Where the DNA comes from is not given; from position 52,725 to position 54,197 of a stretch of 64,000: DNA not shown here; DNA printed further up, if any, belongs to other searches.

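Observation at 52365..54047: Orphan Card1-like CARF-nuclease gene coupled to a cytoplasmic CHAP peptidase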

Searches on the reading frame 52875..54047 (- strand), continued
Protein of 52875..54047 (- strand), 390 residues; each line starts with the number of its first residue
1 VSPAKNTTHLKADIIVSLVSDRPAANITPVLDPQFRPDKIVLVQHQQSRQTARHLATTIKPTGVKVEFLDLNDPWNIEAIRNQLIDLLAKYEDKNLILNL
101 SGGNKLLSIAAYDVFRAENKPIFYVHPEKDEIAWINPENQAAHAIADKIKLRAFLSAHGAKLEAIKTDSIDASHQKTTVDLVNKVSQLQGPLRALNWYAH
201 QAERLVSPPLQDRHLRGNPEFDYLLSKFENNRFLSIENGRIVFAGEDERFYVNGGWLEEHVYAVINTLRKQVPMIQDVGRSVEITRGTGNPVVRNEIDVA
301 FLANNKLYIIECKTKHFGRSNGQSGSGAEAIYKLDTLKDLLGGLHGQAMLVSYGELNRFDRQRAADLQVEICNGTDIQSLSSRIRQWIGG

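Call 16: find_related_loci(query=A1, collection=genome_contigs, flank=10000)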
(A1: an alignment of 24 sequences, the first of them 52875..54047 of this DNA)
Query A1 (390 aa) in genome_contigs; peptide patterns used: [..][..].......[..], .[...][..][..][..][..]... (x = any residue, [..] = any of these).
599 stretches matched a pattern (row limit reached: there are more); 565 encode a relative of the query (tblastn E <= 1e-3); the best 80 are kept; 80 distinct loci.
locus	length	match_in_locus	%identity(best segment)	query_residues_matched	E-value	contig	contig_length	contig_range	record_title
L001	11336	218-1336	46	16-388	2e-108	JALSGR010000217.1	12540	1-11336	MAG: Methylothermaceae bacterium isolate 354-166_maxbin2_scaf2bin.109 354-166_scaffold_5013_c1, whole genome shotgun seq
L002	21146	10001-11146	45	16-390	2e-106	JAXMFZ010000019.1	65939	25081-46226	MAG: Gammaproteobacteria bacterium isolate STL-PRO100 C3.186.fa-19, whole genome shotgun sequence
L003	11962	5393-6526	46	16-388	6e-106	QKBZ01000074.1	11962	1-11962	MAG: Beggiatoa sp. isolate SZUA-411 scaffold_17913, whole genome shotgun sequence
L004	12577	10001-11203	43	1-388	2e-105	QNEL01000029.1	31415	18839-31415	MAG: Candidatus Parabeggiatoa sp. nov. 3 isolate B5_G6 B5_Guay6_scaffold_00341, whole genome shotgun sequence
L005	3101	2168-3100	51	10-320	2e-107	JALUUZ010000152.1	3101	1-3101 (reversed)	MAG: Gammaproteobacteria bacterium isolate 128-326_metabat2_scaf2bin.009 128-326_scaffold_20311_c1, whole genome shotgun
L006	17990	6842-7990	46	10-388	7e-104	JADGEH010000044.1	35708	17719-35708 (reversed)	MAG: Thiotrichales bacterium isolate BB31 NODE_1059_length_35708_cov_5.353394, whole genome shotgun sequence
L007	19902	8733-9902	44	8-389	4e-103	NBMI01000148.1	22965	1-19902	MAG: Candidatus Parabeggiatoa sp. nov. 2 isolate 4572_84 ex4572_84_scaffold_4956, whole genome shotgun sequence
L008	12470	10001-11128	45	10-388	6e-102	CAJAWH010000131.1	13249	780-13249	MAG: uncultured Methylococcaceae bacterium isolate I-3_bin-210 genome assembly, contig: bin-210:131/175, whole genome sh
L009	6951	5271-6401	44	10-389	3e-101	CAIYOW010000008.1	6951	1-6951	MAG: uncultured Methylococcaceae bacterium isolate Kiruna_bin-11170 genome assembly, contig: bin-11170:008/162, whole ge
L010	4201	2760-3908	42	10-390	9e-102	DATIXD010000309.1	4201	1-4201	MAG TPA_asm: Methylococcaceae bacterium isolate SMAG_U15240 k141_3392501, whole genome shotgun sequence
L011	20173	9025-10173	44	10-388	8e-101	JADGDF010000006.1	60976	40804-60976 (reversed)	MAG: Thiotrichaceae bacterium isolate BB3 NODE_438_length_60976_cov_591.804951, whole genome shotgun sequence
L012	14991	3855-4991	46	11-388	1e-100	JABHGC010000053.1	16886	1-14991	MAG: Methylococcales bacterium isolate SI037_bin195 k141_2298610, whole genome shotgun sequence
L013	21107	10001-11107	42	16-388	6e-100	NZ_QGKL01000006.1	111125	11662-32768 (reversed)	Leucothrix arctica strain IMCC9719 IMCC9719_contig6, whole genome shotgun sequence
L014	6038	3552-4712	43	5-389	2e-99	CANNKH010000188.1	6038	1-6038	MAG: Methylococcaceae bacterium isolate ZH-Oct18-76 genome assembly, contig: ZH-Oct18-C15992, whole genome shotgun seque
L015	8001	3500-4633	42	5-390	2e-99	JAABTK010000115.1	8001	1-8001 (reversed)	MAG: Gammaproteobacteria bacterium isolate S22.Bin169 NODE_115_length_8001_cov_16.9533, whole genome shotgun sequence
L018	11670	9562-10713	43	3-388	1e-98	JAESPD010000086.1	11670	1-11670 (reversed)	MAG: gamma proteobacterium endosymbiont of Lamellibrachia anaximandri isolate Palinuro 2 86, whole genome shotgun sequen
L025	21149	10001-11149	43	10-390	3e-98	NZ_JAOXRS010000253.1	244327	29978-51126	MAG: Candidatus Albibeggiatoa sp. nov. NOAA isolate R2S4C1D_S41.012 k141_675701, whole genome shotgun sequence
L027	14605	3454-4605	41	8-388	2e-96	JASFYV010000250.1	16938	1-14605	MAG: Candidatus Marithrix sp. isolate MAY_MAG_00008 ALL_000000003097, whole genome shotgun sequence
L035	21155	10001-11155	42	10-388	7e-94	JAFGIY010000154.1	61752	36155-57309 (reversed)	MAG: Acidobacteria bacterium isolate Zod_Metabat.240 k87_7731552, whole genome shotgun sequence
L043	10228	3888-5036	41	2-388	3e-92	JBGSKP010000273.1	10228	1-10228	MAG: Thiocapsa sp. isolate JTS-AC183 k141_228601, whole genome shotgun sequence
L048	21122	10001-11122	39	11-388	5e-90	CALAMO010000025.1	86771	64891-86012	MAG: uncultured Thiotrichaceae bacterium isolate H4_Bin_Bin_186_1_1 genome assembly, contig: c_000002590973, whole genom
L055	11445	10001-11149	40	1-388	4e-88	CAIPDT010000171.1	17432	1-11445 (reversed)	MAG: uncultured Methylococcaceae bacterium isolate MJ110712A_bin-036 genome assembly, contig: bin-036:171/179, whole gen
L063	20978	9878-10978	38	18-390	2e-84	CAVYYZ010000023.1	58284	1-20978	MAG: uncultured delta proteobacterium isolate MFD02832.bin.2.134 genome assembly, contig: contig_8220, whole genome shot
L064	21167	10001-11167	40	2-388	3e-92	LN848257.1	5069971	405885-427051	Thiocapsa sp. KS1 genome assembly Thiocapsa sp. KS1, scaffold THKS1_scaffold1, whole genome shotgun sequence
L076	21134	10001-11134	38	6-388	4e-81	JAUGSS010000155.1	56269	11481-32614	MAG: Methylococcaceae bacterium isolate ZUGMOB10 c_000000014108, whole genome shotgun sequence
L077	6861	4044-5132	39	16-389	6e-81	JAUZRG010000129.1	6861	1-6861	MAG: Mariprofundaceae bacterium isolate 11ROV6_HD102-AMOR20_M1349 AMOR20_M1349_contig129, whole genome shotgun sequence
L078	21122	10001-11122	38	3-388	2e-80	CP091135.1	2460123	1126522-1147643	MAG: Nitrosomonas sp. isolate MAG_42 chromosome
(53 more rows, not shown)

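Call 19: find_encoding_contigs(protein=P0001, flank=10000, max_places=3)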
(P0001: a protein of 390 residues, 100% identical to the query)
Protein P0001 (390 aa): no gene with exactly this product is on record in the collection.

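Call 20: find_encoding_contigs(protein=P0002, flank=10000, max_places=3)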
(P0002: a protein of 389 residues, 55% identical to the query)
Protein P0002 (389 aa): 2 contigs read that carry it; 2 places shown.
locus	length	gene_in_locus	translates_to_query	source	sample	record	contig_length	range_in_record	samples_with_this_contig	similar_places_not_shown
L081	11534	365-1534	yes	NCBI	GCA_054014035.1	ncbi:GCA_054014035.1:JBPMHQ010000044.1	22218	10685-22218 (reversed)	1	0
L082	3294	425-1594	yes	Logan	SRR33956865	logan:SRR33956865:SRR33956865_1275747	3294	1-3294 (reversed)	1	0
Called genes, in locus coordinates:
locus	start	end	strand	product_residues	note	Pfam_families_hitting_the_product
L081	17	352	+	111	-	PF04358:DsrC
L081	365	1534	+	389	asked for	PF23400:CARF_Card1, PF09002:Card1_endonuc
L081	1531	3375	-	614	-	PF00270:DEAD, PF04851:ResIII (weak), PF00271:Helicase_C, PF25399:DeaD_dimer, PF03880:DbpA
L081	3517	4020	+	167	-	PF05257:CHAP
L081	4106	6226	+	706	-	PF08497:Radical_SAM_N, PF04055:Radical_SAM, PF11842:DUF3362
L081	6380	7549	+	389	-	PF13424:TPR_12, PF13374:TPR_10 (weak), PF13424:TPR_12, PF24885:TPR_NPHP3, PF13424:TPR_12, PF00515:TPR_1, PF07719:TPR_2 (weak), PF13374:TPR_10, +9 more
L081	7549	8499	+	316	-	PF03372:Exo_endo_phos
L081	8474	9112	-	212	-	PF07148:MalM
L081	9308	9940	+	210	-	-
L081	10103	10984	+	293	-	-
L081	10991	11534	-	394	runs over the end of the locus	PF13424:TPR_12, PF24885:TPR_NPHP3, PF13424:TPR_12, PF14938:SNAP, PF24885:TPR_NPHP3, PF00515:TPR_1, PF13374:TPR_10, PF13424:TPR_12, +19 more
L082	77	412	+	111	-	PF04358:DsrC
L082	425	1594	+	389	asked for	PF23400:CARF_Card1, PF09002:Card1_endonuc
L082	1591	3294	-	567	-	?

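Call 21: find_encoding_contigs(protein=P0003, flank=10000, max_places=3)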
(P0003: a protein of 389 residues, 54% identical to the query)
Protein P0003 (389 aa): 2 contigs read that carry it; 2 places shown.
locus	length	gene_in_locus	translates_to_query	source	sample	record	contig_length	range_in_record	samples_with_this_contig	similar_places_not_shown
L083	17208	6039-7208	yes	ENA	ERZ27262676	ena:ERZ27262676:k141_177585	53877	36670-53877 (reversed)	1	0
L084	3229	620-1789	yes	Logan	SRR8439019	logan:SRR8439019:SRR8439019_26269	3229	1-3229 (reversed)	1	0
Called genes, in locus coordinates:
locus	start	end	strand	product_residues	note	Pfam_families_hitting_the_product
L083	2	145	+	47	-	?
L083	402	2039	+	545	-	PF13439:Glyco_transf_4, PF13477:Glyco_trans_4_2 (faint), PF13579:Glyco_trans_4_4, PF00534:Glycos_transf_1, PF13692:Glyco_trans_1_4 (weak)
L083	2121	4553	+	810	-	PF01326:PPDK_N, PF00391:PEP-utilizers, PF02896:PEP-utilizers_C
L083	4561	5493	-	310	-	PF04982:TM_HPP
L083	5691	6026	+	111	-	PF04358:DsrC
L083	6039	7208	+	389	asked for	PF23400:CARF_Card1, PF19810:HFX_2341_N (faint), PF09002:Card1_endonuc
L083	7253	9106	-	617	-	PF00270:DEAD, PF04851:ResIII (weak), PF00271:Helicase_C, PF25399:DeaD_dimer, PF03880:DbpA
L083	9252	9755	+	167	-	PF05257:CHAP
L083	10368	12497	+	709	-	PF08497:Radical_SAM_N, PF04055:Radical_SAM, PF11842:DUF3362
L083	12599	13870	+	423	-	PF13424:TPR_12, PF13424:TPR_12, PF24885:TPR_NPHP3, PF13374:TPR_10 (weak), PF00515:TPR_1 (weak), PF13374:TPR_10, PF13424:TPR_12, PF13424:TPR_12, +15 more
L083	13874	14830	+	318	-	PF03372:Exo_endo_phos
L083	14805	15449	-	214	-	PF07148:MalM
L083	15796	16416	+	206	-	-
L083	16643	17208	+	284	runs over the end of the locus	-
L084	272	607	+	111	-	PF04358:DsrC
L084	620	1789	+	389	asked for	PF23400:CARF_Card1, PF19810:HFX_2341_N (faint), PF09002:Card1_endonuc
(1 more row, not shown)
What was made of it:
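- On Conserved two-gene defence system (Can2 + CHAP): DeaD lies between the genes in L081 and L083 (calls 20, 21).
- DeaD lies between the two genes in L081 and L083 (calls 20, 21). Proximity within 2 kb is conserved in all three genomes of the lineage (calls 20, 21). In the nearest relatives the genes are in different transcription units, separated by a convergent DeaD gene (calls 20, 21).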

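Call 32: search_protein_families(library=pfam, proteins=[L064:7874-9154:+, L076:14200-14946:+, L043:5991-6968:+, L018:8227-9438:+, L078:5822-7531:+, L078:7534-7833:+, L055:5471-6442:+, L018:7890-8276:+, L013:5086-6270:+, L077:1708-2628:+], max_evalue=0.001)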
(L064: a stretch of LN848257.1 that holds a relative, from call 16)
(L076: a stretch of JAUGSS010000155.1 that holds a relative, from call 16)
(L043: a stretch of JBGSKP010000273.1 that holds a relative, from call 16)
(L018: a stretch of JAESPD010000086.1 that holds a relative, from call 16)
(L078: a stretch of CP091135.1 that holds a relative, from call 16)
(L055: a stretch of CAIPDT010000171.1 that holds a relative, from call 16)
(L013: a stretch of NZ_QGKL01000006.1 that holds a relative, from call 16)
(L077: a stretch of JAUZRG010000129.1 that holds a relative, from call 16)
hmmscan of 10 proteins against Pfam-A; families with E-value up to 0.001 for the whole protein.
L064:7874-9154:+ (426 aa): 2 families
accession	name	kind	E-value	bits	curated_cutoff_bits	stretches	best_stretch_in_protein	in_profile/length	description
PF09670.15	Cas_Cas02710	-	6.9e-21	75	27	1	266-395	10-147/153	Csm6 HEPN domain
PF22205.1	Csm6_6H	-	2.6e-06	27.9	27.6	1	180-236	11-65/93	Csm6 6H domain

L076:14200-14946:+ (248 aa): 1 family
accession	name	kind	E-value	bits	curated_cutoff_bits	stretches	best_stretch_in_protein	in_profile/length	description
PF01867.21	Cas_Cas1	-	1.3e-07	31.5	22.3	1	10-95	5-90/283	CRISPR associated protein Cas1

L043:5991-6968:+ (325 aa): 1 family
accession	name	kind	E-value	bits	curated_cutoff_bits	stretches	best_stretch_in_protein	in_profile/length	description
PF01867.21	Cas_Cas1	-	1.3e-71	241.5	22.3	1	4-289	1-282/283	CRISPR associated protein Cas1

L018:8227-9438:+ (403 aa): 1 family
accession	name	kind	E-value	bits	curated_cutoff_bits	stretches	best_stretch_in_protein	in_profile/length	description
PF03787.20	RAMPs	-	3.3e-12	47.7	22.1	1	98-282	6-188/189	RAMP superfamily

L078:5822-7531:+ (569 aa): 1 family
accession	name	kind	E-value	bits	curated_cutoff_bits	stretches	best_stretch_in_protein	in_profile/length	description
PF03787.20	RAMPs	-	9.6e-06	26.7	22.1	1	12-166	2-48/189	RAMP superfamily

L078:7534-7833:+ (99 aa): 1 family
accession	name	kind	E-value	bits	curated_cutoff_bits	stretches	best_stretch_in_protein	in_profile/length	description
PF09652.15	Cas_VVA1548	-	5.2e-37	126.4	25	1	4-93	1-90/91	Putative CRISPR-associated protein (Cas_VVA1548)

L055:5471-6442:+ (323 aa): 0 families

L018:7890-8276:+ (128 aa): 1 family
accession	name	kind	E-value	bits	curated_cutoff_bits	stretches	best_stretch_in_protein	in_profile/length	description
PF09701.15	Cas_Cmr5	-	1.9e-32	112.4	21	1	6-117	2-119/119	CRISPR-associated protein (Cas_Cmr5)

L013:5086-6270:+ (394 aa): 1 family
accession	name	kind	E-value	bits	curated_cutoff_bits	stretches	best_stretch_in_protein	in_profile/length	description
PF09700.15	Cas_Cmr3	-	2.8e-55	188.7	21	1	12-384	5-367/367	CRISPR-associated protein (Cas_Cmr3)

L077:1708-2628:+ (306 aa): 1 family
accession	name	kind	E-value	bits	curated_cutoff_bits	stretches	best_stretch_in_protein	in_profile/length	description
PF03787.20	RAMPs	-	7.3e-27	95.5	22.1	1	11-296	3-188/189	RAMP superfamily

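Call 41: predict_structure(alignment_id=A2)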
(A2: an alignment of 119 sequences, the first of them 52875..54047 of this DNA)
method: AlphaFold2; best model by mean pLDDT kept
length: 390 residues; sequences in the alignment: 119
mean_pLDDT: 94.6   pTM: 0.92
mean pLDDT of the five models: 94.6, 94.1, 94.0, 94.0, 93.9
residues with pLDDT >= 90: 353; 70-90: 23; 50-70: 14; < 50: 0
segments of 3 or more residues with pLDDT < 50: none
pLDDT, mean of each block of 10 residues (from residue 1): 66 96 94 95 97 97 98 97 98 98 97 98 94 95 93 96 97 96 96 97 98 92 97 98 98 98 98 97 89 96 97 83 79 97 95 95 97 97 95
secondary structure, 60 per line:
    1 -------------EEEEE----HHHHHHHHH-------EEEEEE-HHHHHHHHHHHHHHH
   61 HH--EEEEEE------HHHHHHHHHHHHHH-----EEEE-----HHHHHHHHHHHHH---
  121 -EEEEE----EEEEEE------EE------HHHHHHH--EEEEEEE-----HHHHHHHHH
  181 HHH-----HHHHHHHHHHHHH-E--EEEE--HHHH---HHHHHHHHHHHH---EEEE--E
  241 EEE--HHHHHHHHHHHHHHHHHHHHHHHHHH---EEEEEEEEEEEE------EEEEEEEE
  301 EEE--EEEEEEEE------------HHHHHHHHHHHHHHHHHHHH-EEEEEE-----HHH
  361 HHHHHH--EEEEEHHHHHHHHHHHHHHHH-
elements in order: E14-18 H23-31 E39-44 H46-62 E65-70 H77-90 E96-99 H105-117 E122-126 E131-136 H151-157 E160-166 H172-183 H189-201 E206-209 H212-215 H219-230 E234-237 E240-243 H246-271 E275-286 E293-303 E306-313 H326-345 E347-352 H358-366 E369-373 H374-389
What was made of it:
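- On Can2/Card1 (CARF4, DUF1887): The AF2 model shows a beta-alpha repeat (call 41). Only a monomer model was possible (call 41).
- The AF2 model has pLDDT 94.6 (call 41).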

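Call 45: fold_search(model_id=the predicted structure, library=pdb)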
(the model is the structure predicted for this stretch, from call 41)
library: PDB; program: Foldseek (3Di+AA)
matches with E <= 10: 1739; with E <= 0.001: 73
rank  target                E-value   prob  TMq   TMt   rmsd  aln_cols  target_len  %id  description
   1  1xmx                  8.1e-39  1.00  0.87  0.89   2.5       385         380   30  Crystal structure of protein VC1899 from Vibrio cholerae (released 2004-11-16)
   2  7bdv_A                1.1e-31  1.00  0.79  0.87   3.4       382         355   24  Structure of Can2 from Sulfobacillus thermosulfidooxidans in complex with cyclic tetra-adenylate (cA4) (released 2021-03-03)
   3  7bdv_B                3.5e-31  1.00  0.81  0.92   2.6       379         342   25  Structure of Can2 from Sulfobacillus thermosulfidooxidans in complex with cyclic tetra-adenylate (cA4) (released 2021-03-03)
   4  7bdv_C                1.5e-30  1.00  0.79  0.90   2.9       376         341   24  Structure of Can2 from Sulfobacillus thermosulfidooxidans in complex with cyclic tetra-adenylate (cA4) (released 2021-03-03)
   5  7bdv_D                5.7e-30  1.00  0.78  0.88   2.8       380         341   23  Structure of Can2 from Sulfobacillus thermosulfidooxidans in complex with cyclic tetra-adenylate (cA4) (released 2021-03-03)
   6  9u49_A                2.2e-24  1.00  0.76  0.74   5.0       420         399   20  crystal structure of Cdn1 in complex with cA4 (released 2026-02-04)
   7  6xl1_A                1.4e-22  1.00  0.69  0.72   5.6       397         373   24  crystal structure of cA4-activated Card1(D294N) (released 2020-12-30)
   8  6wxw_A                3.7e-22  1.00  0.64  0.67   6.0       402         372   24  crystal structure of apo Card1 (released 2020-12-30)
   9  8bao_B                1.5e-21  1.00  0.71  0.75   5.0       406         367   18  Dysgonamonadaceae bacterium CRISPR ancillary nuclease 2 (released 2022-11-30)
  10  8bao_A                5.0e-21  1.00  0.71  0.75   5.5       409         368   17  Dysgonamonadaceae bacterium CRISPR ancillary nuclease 2 (released 2022-11-30)
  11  8z4i_A                2.2e-20  1.00  0.47  0.47  17.2       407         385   19  crystal structure of Cdn1 in complex with cA3 (released 2026-02-04)
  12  8q44_A                2.6e-20  1.00  0.63  0.57   8.5       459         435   17  Crystal structure of cA4-bound Can2 (E364R) in complex with oligo-T DNA (released 2023-11-22)
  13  8q3z_A                3.1e-20  1.00  0.64  0.57   8.5       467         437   16  Crystal structure of cA4-bound Can2 from Thermoanaerobacter brockii (released 2023-11-22)
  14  8q42_B                5.8e-20  1.00  0.66  0.60   7.7       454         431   16  Crystal structure of cA4-bound Can2 (E341A) in complex with oligo-A DNA (released 2023-11-22)
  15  8q44_B                6.8e-20  1.00  0.68  0.61   6.4       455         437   17  Crystal structure of cA4-bound Can2 (E364R) in complex with oligo-T DNA (released 2023-11-22)
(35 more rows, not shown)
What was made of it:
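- On Can2/Card1 (CARF4, DUF1887): Foldseek matches the CARF domains of Can2, Card1, Cam1, Csm6 and Csa3 (call 45).
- Closest known: Can2 / Card1. Same: Same two-domain architecture and fold (Foldseek E 1e-31, TM 0.79-0.81 to cA4-bound 7bdv, call 45).
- Closest known: Cdn1. Same: Same family and fold (Foldseek 2.2e-24, call 45).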
